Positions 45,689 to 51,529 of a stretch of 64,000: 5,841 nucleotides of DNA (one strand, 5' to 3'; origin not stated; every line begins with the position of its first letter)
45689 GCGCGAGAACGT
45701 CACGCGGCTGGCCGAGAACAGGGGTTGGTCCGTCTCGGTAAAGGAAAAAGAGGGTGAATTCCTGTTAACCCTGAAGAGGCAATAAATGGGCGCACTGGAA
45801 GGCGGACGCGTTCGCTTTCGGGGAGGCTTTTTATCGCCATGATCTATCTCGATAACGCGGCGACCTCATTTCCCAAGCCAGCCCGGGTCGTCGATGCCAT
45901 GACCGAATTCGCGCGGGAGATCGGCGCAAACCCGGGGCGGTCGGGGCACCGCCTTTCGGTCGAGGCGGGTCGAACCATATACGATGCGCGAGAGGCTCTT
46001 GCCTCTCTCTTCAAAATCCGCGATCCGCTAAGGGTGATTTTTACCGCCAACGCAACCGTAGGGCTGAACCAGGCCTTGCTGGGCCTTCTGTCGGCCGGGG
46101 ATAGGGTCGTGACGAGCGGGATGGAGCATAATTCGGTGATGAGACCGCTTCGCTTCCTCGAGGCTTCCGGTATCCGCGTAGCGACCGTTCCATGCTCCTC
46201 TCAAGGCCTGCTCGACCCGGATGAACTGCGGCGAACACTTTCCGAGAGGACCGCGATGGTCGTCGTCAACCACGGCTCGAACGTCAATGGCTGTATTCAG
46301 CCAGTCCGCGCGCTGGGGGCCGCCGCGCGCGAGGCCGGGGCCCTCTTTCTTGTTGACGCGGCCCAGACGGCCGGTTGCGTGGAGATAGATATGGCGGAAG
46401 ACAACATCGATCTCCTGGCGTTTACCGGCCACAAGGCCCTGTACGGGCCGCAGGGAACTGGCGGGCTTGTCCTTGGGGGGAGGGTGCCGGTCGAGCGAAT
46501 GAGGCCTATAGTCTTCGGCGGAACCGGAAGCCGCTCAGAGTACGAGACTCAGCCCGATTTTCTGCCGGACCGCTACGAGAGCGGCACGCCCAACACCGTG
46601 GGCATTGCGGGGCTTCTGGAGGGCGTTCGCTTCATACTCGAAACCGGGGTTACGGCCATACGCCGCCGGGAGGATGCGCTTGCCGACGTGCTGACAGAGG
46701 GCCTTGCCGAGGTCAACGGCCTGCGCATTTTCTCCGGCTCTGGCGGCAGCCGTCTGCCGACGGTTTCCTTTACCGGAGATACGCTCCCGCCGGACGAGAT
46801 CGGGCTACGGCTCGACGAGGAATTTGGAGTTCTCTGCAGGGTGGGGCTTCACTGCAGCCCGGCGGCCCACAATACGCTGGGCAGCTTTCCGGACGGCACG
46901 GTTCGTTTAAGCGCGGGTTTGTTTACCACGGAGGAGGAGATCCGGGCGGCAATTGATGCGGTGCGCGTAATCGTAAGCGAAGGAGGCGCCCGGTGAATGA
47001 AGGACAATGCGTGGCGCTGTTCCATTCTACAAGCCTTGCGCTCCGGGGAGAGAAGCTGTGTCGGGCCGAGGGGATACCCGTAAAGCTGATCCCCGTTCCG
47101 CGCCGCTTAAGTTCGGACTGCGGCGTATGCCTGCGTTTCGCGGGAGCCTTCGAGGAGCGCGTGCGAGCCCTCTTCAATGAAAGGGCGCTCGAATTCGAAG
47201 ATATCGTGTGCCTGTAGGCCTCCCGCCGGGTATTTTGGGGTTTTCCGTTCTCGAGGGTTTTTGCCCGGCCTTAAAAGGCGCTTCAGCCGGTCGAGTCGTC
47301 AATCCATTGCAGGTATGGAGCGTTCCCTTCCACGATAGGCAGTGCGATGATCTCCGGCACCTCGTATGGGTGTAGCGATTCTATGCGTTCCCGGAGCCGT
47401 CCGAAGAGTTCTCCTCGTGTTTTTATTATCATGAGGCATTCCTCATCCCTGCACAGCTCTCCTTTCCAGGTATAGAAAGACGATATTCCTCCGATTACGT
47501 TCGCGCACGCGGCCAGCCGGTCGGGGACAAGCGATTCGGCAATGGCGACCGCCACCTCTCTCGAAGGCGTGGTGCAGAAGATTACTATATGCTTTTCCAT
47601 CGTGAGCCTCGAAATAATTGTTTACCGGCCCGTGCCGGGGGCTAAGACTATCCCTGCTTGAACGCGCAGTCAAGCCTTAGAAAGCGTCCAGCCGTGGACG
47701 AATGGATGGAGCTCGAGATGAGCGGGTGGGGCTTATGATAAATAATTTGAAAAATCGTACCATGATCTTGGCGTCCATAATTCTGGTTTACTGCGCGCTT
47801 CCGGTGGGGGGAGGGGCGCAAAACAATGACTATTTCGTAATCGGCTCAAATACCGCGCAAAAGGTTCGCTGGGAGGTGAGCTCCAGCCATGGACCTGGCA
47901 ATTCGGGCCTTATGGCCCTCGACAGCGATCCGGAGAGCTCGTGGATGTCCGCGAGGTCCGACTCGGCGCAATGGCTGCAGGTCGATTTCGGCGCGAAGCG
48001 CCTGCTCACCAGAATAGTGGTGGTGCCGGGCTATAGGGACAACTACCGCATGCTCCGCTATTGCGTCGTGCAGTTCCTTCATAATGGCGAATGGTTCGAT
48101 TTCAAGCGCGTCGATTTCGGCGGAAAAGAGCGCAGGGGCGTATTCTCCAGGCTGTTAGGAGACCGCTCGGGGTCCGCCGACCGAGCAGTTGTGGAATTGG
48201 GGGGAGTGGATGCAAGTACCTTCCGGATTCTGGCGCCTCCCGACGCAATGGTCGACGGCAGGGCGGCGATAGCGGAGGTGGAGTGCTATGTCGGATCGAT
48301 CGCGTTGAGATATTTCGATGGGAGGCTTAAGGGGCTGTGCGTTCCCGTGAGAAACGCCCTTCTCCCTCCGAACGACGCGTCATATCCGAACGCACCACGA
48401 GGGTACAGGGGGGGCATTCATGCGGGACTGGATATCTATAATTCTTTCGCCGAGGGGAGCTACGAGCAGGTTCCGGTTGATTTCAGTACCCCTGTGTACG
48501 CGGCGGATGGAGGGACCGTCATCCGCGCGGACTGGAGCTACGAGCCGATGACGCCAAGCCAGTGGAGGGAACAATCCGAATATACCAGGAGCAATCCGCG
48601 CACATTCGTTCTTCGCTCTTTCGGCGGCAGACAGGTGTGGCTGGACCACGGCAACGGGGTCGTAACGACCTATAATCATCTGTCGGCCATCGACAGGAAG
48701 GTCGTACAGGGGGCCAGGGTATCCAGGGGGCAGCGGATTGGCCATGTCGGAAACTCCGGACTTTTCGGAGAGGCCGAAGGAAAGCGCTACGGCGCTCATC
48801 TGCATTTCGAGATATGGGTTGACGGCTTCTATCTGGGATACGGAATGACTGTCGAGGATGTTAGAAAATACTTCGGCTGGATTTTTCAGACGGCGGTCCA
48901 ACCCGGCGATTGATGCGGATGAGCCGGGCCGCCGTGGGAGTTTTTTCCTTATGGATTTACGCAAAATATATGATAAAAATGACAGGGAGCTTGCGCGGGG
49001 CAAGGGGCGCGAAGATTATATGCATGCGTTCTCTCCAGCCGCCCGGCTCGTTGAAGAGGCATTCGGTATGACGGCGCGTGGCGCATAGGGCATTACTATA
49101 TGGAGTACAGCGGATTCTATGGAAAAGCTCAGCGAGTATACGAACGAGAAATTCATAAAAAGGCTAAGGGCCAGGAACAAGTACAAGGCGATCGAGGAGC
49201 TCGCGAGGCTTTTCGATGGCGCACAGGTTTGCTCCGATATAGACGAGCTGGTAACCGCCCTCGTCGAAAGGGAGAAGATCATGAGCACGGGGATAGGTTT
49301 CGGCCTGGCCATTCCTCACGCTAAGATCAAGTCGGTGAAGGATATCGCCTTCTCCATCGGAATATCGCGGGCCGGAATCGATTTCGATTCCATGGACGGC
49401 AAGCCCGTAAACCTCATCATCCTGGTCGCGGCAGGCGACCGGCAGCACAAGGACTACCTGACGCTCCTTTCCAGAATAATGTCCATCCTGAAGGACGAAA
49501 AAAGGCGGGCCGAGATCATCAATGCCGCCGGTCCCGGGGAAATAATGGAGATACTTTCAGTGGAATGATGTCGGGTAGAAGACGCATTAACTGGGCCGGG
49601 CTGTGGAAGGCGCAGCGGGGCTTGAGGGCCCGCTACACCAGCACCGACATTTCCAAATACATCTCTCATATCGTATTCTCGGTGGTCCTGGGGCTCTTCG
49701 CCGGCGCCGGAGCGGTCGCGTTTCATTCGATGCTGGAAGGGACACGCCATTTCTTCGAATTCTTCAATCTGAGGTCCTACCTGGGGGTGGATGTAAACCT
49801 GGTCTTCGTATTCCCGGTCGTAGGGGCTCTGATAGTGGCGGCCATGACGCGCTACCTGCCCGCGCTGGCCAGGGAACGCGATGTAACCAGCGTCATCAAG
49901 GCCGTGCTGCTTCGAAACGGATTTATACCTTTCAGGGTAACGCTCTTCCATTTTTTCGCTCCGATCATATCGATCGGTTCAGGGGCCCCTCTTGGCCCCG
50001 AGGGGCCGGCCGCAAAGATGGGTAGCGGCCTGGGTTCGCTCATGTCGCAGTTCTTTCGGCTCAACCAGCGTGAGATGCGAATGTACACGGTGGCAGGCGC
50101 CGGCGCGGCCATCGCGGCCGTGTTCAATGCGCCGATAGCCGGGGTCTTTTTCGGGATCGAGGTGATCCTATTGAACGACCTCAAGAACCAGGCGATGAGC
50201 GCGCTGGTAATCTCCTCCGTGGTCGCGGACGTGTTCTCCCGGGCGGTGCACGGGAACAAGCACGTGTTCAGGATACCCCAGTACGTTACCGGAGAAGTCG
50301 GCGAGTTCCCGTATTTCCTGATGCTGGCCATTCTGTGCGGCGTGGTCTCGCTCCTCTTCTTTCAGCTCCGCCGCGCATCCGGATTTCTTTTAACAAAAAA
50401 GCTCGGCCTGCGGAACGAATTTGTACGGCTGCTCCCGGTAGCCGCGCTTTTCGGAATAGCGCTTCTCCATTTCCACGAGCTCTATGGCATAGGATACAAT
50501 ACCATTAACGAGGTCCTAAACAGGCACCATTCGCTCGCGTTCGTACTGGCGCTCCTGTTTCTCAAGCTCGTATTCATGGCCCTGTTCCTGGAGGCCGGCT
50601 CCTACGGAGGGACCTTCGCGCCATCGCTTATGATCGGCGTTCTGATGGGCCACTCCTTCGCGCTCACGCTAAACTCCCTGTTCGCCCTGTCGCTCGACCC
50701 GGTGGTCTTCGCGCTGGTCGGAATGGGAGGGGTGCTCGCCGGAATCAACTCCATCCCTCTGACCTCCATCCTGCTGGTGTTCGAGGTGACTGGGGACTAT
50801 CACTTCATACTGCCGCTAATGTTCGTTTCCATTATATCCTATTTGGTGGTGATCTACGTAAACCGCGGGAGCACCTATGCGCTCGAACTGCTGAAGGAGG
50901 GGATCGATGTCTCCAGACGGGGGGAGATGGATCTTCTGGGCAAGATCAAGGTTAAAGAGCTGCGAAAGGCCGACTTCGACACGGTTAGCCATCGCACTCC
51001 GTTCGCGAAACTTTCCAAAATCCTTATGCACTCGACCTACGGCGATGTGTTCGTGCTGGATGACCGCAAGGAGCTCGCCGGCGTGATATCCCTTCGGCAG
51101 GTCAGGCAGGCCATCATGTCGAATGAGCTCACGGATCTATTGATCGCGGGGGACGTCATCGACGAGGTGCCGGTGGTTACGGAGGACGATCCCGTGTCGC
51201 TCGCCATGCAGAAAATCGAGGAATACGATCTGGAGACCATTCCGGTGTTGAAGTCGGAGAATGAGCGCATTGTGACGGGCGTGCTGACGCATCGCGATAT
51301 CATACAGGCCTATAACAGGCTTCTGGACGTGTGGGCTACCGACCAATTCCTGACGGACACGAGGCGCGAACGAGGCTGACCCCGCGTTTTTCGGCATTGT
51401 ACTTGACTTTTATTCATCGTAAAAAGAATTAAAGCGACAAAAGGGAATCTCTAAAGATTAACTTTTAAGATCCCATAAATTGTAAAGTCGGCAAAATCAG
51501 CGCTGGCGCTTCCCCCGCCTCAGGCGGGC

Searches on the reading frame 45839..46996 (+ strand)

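Call 78: search_protein_families(library=pfam, proteins=[window:45839-46996:+], max_evalue=0.00001)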
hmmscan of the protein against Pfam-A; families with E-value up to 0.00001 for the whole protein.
window:45839-46996:+ (385 aa): 1 family
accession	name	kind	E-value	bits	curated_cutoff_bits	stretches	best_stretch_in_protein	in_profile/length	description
PF00266.25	Aminotran_5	-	1.6e-82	277.9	21.5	1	2-369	1-369/371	Aminotransferase class-V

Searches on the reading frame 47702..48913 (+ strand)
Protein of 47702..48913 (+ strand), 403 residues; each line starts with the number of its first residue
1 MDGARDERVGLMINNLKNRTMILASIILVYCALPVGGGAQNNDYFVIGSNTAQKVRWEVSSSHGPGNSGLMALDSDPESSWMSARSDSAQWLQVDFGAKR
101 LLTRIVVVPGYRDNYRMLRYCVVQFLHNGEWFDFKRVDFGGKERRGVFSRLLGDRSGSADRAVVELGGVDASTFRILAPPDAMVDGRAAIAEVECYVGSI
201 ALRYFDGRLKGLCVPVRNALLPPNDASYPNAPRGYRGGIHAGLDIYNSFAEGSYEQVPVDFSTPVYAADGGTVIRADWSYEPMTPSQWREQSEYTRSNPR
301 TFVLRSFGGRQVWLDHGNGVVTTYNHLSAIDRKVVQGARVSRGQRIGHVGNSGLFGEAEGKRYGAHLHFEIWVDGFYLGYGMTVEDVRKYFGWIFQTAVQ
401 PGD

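Call 78: search_protein_families(library=pfam, proteins=[window:47702-48913:+], max_evalue=0.00001)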
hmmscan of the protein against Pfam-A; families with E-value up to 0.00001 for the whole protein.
window:47702-48913:+ (403 aa): 3 families
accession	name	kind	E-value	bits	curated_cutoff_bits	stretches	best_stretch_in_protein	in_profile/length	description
PF01551.29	Peptidase_M23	-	4e-17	62.6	28.7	1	262-375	13-91/96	Peptidase family M23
PF00754.31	F5_F8_type_C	-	8e-10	39.4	28.2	1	60-136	5-82/127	F5/8 type C domain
PF22633.2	F5_F8_type_C_2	-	9.8e-06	26.5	27.8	0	72-141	2-72/91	NedA-like, galactose-binding domain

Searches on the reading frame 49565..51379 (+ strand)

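Call 78: search_protein_families(library=pfam, proteins=[window:49565-51379:+], max_evalue=0.00001)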
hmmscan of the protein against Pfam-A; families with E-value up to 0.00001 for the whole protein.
window:49565-51379:+ (604 aa): 2 families
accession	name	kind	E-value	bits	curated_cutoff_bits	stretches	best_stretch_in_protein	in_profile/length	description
PF00654.25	Voltage_CLC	-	8.6e-80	268.9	24.8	1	87-428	1-344/346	Voltage gated chloride channel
PF00571.33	CBS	-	1.8e-14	54.2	24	1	529-583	2-55/57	CBS domain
